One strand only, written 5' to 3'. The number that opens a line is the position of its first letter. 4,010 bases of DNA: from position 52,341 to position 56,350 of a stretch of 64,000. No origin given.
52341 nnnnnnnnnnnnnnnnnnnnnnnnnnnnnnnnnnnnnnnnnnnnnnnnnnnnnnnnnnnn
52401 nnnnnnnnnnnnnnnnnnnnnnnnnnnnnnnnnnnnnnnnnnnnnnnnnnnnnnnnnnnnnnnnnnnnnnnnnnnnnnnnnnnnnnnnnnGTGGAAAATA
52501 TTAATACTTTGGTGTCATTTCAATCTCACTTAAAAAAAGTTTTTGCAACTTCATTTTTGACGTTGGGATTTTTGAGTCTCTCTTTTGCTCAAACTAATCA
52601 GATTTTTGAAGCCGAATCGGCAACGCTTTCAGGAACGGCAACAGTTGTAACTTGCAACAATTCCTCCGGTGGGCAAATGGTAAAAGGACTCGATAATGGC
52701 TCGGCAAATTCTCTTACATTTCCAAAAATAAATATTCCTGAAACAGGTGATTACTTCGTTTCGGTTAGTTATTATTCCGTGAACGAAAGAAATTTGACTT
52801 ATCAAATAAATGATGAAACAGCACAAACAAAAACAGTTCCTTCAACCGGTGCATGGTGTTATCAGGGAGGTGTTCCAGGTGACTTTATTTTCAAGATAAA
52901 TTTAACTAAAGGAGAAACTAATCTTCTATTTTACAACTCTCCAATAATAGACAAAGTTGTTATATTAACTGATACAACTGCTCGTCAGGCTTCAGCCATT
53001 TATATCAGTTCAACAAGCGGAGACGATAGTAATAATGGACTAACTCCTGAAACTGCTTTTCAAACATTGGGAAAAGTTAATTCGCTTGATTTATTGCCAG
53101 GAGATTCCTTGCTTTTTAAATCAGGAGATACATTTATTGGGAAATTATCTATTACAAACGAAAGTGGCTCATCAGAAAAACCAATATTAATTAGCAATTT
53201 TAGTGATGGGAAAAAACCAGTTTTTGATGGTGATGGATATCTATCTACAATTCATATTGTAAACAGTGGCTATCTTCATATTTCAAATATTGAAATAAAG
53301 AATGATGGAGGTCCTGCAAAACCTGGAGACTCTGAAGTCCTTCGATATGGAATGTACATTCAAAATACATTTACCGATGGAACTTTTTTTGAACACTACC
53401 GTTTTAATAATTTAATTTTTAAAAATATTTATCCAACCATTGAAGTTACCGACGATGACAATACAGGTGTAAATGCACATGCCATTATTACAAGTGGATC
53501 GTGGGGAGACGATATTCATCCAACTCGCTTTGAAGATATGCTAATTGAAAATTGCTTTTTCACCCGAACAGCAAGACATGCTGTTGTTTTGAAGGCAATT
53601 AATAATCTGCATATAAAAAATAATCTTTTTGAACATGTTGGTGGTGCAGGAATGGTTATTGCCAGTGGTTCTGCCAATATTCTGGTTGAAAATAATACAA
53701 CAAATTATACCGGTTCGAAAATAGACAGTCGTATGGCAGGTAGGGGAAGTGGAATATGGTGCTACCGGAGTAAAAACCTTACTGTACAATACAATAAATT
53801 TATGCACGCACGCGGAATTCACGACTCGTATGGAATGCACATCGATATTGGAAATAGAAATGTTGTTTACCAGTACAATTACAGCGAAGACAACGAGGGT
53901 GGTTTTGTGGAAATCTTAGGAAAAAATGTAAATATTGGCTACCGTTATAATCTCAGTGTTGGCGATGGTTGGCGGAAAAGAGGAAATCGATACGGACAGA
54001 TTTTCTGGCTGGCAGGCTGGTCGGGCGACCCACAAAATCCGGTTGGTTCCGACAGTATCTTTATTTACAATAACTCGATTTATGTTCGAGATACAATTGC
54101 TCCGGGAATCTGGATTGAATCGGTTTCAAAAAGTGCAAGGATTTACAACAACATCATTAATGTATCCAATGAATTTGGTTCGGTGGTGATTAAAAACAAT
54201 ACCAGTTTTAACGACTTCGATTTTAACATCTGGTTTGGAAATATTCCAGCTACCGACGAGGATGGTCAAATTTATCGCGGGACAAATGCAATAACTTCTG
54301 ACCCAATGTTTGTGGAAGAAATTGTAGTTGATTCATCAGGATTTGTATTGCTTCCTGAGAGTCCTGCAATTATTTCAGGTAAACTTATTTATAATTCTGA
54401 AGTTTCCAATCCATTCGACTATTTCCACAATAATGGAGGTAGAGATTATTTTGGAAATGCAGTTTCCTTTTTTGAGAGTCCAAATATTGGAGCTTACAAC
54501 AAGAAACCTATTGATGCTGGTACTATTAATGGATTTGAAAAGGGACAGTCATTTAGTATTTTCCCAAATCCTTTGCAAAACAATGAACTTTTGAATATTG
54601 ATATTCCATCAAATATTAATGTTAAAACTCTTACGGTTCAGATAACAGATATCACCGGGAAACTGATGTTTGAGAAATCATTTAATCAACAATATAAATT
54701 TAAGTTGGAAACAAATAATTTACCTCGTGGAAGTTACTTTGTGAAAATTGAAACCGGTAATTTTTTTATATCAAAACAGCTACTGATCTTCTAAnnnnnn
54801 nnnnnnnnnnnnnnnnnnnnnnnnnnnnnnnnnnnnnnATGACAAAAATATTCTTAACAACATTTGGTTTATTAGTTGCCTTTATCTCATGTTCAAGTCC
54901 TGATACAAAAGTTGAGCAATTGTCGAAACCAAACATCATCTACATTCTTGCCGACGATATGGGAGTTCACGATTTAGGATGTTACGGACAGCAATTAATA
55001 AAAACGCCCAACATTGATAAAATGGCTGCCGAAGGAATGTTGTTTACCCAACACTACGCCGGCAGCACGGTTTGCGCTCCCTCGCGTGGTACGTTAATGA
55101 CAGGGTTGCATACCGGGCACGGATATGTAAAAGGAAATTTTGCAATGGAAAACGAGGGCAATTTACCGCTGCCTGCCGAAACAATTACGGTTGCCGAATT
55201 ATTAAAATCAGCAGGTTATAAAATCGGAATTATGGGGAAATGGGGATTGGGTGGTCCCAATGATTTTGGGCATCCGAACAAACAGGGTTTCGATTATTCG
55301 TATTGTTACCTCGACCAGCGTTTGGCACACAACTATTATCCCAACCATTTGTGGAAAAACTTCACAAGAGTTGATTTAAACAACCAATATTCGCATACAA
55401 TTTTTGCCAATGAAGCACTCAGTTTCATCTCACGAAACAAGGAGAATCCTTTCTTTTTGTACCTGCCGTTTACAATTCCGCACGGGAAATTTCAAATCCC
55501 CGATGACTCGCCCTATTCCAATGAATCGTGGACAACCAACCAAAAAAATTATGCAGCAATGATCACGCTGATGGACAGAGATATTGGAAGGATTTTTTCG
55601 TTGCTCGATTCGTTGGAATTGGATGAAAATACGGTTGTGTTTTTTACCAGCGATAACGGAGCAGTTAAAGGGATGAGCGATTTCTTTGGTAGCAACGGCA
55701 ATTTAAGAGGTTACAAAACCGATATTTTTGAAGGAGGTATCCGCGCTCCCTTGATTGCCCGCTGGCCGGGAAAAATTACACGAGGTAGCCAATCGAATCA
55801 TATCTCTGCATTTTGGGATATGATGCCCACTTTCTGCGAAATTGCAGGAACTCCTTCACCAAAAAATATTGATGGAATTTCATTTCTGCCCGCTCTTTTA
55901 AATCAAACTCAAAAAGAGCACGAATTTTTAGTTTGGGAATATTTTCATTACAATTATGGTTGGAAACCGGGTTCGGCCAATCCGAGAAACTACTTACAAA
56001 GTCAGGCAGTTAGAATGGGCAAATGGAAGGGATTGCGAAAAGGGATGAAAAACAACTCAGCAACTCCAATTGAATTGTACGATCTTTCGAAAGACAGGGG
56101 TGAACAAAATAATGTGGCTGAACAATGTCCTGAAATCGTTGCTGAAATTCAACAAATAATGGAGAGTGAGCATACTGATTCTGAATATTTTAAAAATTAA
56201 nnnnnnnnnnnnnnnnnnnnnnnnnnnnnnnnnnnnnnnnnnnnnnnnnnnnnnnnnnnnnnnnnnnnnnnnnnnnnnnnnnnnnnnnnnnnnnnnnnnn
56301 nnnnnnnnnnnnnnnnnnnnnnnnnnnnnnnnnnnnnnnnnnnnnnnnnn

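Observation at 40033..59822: Sulfated-glycan PUL whose only candidate depolymerases are two unassigned beta-helix paralogues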

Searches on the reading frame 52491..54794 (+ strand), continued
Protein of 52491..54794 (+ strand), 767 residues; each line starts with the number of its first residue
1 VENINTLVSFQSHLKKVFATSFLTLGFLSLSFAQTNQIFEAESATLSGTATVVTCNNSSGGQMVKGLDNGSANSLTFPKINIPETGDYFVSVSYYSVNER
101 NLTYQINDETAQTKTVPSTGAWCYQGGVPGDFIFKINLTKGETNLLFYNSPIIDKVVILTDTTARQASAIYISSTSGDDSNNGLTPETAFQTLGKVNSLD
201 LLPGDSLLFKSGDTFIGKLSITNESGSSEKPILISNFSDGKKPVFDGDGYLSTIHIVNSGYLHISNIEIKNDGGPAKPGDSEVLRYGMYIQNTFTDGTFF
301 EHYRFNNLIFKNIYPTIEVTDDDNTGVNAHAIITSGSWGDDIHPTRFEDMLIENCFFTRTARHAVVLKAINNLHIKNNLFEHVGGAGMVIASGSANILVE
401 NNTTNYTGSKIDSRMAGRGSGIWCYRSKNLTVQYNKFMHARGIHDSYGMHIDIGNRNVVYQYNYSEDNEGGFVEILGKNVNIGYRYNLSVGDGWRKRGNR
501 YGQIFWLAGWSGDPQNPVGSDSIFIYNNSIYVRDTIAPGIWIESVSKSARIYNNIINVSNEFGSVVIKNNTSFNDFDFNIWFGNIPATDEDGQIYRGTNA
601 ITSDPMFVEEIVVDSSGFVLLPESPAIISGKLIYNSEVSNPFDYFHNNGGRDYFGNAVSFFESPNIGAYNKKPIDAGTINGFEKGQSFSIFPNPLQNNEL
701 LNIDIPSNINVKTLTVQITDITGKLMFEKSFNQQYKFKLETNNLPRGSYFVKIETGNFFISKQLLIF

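Call 84: predict_structure(alignment_id=A2)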
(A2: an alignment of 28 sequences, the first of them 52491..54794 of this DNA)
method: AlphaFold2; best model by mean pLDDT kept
length: 767 residues; sequences in the alignment: 28
mean_pLDDT: 82.2   pTM: 0.68
mean pLDDT of the five models: 82.2, 80.8, 79.9, 77.6, 77.4
residues with pLDDT >= 90: 221; 70-90: 435; 50-70: 61; < 50: 50
segments of 3 or more residues with pLDDT < 50: 30-33, 634-652, 654-656, 662-667, 671-685
pLDDT, mean of each block of 10 residues (from residue 1): 63 80 63 65 89 76 85 90 83 85 90 86 68 83 91 84 69 94 86 87 91 96 86 94 95 95 98 85 94 87 97 88 81 83 88 97 93 95 90 88 89 85 88 90 77 87 87 87 85 67 83 68 86 86 81 88 86 82 91 87 87 83 75 46 46 50 48 36 54 83 85 87 85 86 87 82 88
secondary structure, 60 per line:
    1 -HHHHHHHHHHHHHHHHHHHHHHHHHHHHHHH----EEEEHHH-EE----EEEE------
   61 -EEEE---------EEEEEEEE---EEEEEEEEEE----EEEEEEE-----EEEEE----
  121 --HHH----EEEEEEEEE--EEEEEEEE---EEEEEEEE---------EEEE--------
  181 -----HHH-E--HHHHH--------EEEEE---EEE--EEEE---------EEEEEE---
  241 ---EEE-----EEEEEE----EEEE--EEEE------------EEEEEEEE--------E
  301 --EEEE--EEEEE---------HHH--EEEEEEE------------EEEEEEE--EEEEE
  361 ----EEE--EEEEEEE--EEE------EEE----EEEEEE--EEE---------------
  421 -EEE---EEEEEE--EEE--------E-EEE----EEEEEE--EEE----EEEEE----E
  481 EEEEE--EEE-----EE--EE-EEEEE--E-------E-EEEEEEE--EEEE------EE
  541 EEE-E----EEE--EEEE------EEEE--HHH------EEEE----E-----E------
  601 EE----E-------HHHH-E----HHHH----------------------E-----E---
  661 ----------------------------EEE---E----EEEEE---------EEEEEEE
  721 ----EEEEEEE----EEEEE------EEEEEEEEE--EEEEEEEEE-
elements in order (helices of 4 or more, strands of 3 or more residues): H2-32 E37-40 E51-54 E62-65 E75-82 E86-95 E100-106 E112-116 E130-138 E141-148 E152-159 E169-172 H193-197 E206-210 E214-216 E219-222 E232-237 E244-246 E252-257 E262-265 E268-271 E284-291 E303-306 E309-313 E328-334 E347-353 E356-360 E365-367 E370-376 E379-381 E388-390 E395-400 E403-405 E422-424 E428-433 E436-438 E449-451 E456-461 E464-466 E471-475 E480-485 E488-490 E503-507 E520-526 E529-532 E539-543 E550-552 E555-558 E565-568 E580-583 H615-618 H625-628 E689-691 E700-704 E714-720 E725-731 E736-740 E747-755 E758-766

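Call 87: fold_search(model_id=the predicted structure, library=pdb)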
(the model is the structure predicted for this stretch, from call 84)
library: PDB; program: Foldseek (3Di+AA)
matches with E <= 10: 1898; with E <= 0.001: 98
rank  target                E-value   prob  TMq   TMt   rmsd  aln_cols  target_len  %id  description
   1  7v6m_A                1.2e-17  1.00  0.46  0.61   7.6       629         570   21  Crystal structure of lacto-N-biosidase TnX from Tynzenella nexilis, lacto-N-biose complex (released 2022-02-09)
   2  7v6i_A                3.5e-16  1.00  0.43  0.54   8.8       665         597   20  Crystal structure of lacto-N-biosidase BsaX from Bifidobacterium saguini, lacto-N-biose complex (released 2022-02-09)
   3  6kqs_A                8.3e-16  1.00  0.34  0.42   7.9       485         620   20  Crystal Structure of GH136 lacto-N-biosidase from Eubacterium ramulus - selenomethionine derivative (released 2020-06-10)
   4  5gqc_A                1.6e-15  1.00  0.44  0.56   8.4       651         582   21  Crystal structure of lacto-N-biosidase LnbX from Bifidobacterium longum subsp. longum, ligand-free form (released 2017-04-19)
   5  6kqt_A                4.4e-15  1.00  0.34  0.41   7.5       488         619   20  Crystal Structure of GH136 lacto-N-biosidase from Eubacterium ramulus - native protein (released 2020-06-10)
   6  2wz8                  1.5e-09  1.00  0.15  0.85   1.1       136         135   27  Family 35 carbohydrate binding module from Clostridium thermocellum (released 2010-07-14)
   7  7c7d_A                8.3e-09  1.00  0.28  0.38  22.3       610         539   14  Crystal structure of the catalytic unit of thermostable GH87 alpha-1,3-glucanase from Streptomyces thermodiastaticus s (released 2020-11-11)
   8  6k0m                  1.2e-08  1.00  0.22  0.28  21.7       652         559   10  Catalytic domain of GH87 alpha-1,3-glucanase from Paenibacillus glycanilyticus FH11 (released 2019-12-25)
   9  6k0v_A                1.4e-08  1.00  0.21  0.27  21.6       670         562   11  Catalytic domain of GH87 alpha-1,3-glucanase D1069A in complex with tetrasaccharides (released 2019-12-25)
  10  6k0s_A                1.9e-08  1.00  0.22  0.29  21.5       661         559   10  Catalytic domain of GH87 alpha-1,3-glucanase D1069A in complex with nigerose (released 2019-12-25)
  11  7byx_A                7.2e-08  1.00  0.15  0.26   1.8       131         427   23  Crystal structure of exo-beta-1,3-galactanase from Phanerochaete chrysosporium Pc1,3Gal43A E208A with beta-1,3-galacto (released 2020-11-04)
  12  7bys_A                7.8e-08  1.00  0.15  0.26   1.7       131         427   23  Crystal structure of exo-beta-1,3-galactanase from Phanerochaete chrysosporium Pc1,3Gal43A apo form (released 2020-11-04)
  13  7byv_A                1.1e-07  1.00  0.15  0.26   1.8       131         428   23  Crystal structure of exo-beta-1,3-galactanase from Phanerochaete chrysosporium Pc1,3Gal43A E208Q with beta-1,3-galacto (released 2020-11-04)
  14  6k0q_A                1.5e-07  1.00  0.22  0.28  21.6       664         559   10  Catalytic domain of GH87 alpha-1,3-glucanase D1068A in complex with nigerose (released 2019-12-25)
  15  3zm8_A                3.6e-06  1.00  0.14  0.24  16.4       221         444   16  Crystal structure of Podospora anserina GH26-CBM35 beta-(1,4)- mannanase (released 2013-04-17)
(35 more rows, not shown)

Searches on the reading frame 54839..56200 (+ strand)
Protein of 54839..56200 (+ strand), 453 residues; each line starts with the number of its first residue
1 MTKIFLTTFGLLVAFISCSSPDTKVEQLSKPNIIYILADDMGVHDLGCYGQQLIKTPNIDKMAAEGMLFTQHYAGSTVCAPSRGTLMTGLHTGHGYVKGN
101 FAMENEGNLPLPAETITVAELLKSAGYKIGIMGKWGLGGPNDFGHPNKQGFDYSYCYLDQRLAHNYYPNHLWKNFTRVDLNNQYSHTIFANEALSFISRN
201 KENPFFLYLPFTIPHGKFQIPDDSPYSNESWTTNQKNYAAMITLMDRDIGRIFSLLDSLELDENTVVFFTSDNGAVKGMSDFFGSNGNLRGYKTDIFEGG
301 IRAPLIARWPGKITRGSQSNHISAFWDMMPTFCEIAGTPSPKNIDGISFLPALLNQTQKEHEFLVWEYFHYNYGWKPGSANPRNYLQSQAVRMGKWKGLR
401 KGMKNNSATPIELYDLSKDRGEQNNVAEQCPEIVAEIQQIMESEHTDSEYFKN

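Call 3: search_protein_families(library=pfam, proteins=[window:54839-56200:+], max_evalue=0.01)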
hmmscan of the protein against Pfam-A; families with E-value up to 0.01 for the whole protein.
window:54839-56200:+ (453 aa): 4 families
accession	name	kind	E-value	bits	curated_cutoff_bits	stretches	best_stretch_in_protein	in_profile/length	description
PF00884.28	Sulfatase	-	2.1e-55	188.6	25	1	31-337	1-300/301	Sulfatase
PF16347.10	SGSH_C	-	1.2e-16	61.7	29.3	1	296-442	11-149/154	N-sulphoglucosamine sulphohydrolase, C-terminal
PF01663.27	Phosphodiest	-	6.1e-08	33.1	23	1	55-277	19-223/342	Type I phosphodiesterase / nucleotide pyrophosphatase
PF14707.11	Sulfatase_C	-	0.0021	19.1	30.9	0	402-444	47-92/127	C-terminal region of aryl-sulfatase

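Call 11: search_solved_structures(query=window:54839-56200:+, max_evalue=1e-20)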
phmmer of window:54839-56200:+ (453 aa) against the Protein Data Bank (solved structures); distinct sequences matched with E-value up to 1e-20: 63 (the best 60 are shown).
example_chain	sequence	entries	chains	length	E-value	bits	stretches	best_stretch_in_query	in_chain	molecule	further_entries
7ana_AAA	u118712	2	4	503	3e-91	309.6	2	182-444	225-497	N-acetylgalactosamine-6-sulfatase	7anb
7an1_AAA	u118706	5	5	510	1.5e-82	280.8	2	182-451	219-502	Arylsulfatase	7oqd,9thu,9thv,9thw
9fo1_A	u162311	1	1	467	1.4e-63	218.3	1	30-441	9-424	k-carrageenan sulfatase S1_16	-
6prm_A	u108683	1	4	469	3.1e-59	204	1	27-436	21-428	exo-4S-kappa carrageenan S1 sulfatase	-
6psm_A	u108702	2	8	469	9.5e-58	199.1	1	27-436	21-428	exo-4S-kappa carrageenan S1 sulfatase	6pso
7stt_A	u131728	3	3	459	1.9e-56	194.8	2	29-221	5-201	N-acetylgalactosamine-6-sulfatase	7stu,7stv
6s20_C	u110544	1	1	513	4.8e-55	190.2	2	27-155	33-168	N-acetylgalactosamine-6-O-sulfatase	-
9s8x_A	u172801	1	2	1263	4e-54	187.2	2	228-437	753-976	Sulfatase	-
8eg3_A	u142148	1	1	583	6.6e-54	186.4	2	27-156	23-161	Steryl-sulfatase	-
9s8a_A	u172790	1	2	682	9.8e-54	185.9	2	221-438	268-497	Sulfatase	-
1p49_A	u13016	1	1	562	1.4e-53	185.3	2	28-156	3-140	STERYL-SULFATASE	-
9hh3_A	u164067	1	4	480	2e-52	181.5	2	184-437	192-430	Sulfatase, family S1-19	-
6bia_A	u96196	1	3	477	3.4e-52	180.8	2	182-445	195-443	Sulfatase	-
4fdi_A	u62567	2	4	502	1e-51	179.2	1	30-356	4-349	N-acetylgalactosamine-6-sulfatase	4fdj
9hh2_A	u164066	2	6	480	4.9e-51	176.9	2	184-437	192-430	Sulfatase, family S1-19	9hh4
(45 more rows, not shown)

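Call 31: search_protein_families(library=ncbifam, proteins=[window:54839-56200:+], max_evalue=0.00001)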
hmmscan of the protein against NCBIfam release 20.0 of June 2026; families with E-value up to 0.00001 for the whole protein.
window:54839-56200:+ (453 aa): 4 families
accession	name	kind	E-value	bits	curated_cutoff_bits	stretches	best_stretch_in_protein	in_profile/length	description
NF010322.0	PRK13759.1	equivalog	1.6e-44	152.3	481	2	229-438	261-450/486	arylsulfatase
TIGR03417.1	chol_sulfatase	equivalog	7.9e-37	127.3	433.45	2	227-441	244-433/500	choline-sulfatase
NF045661.1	HdlasePehA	equivalog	3.9e-34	118.1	900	2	236-438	282-475/506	phosphoric/sulfuric ester hydrolase PehA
NF052527.1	Mn_arylsulf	exception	5.1e-20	71.8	850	2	30-135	1-101/479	manganese-dependent arylsulfatase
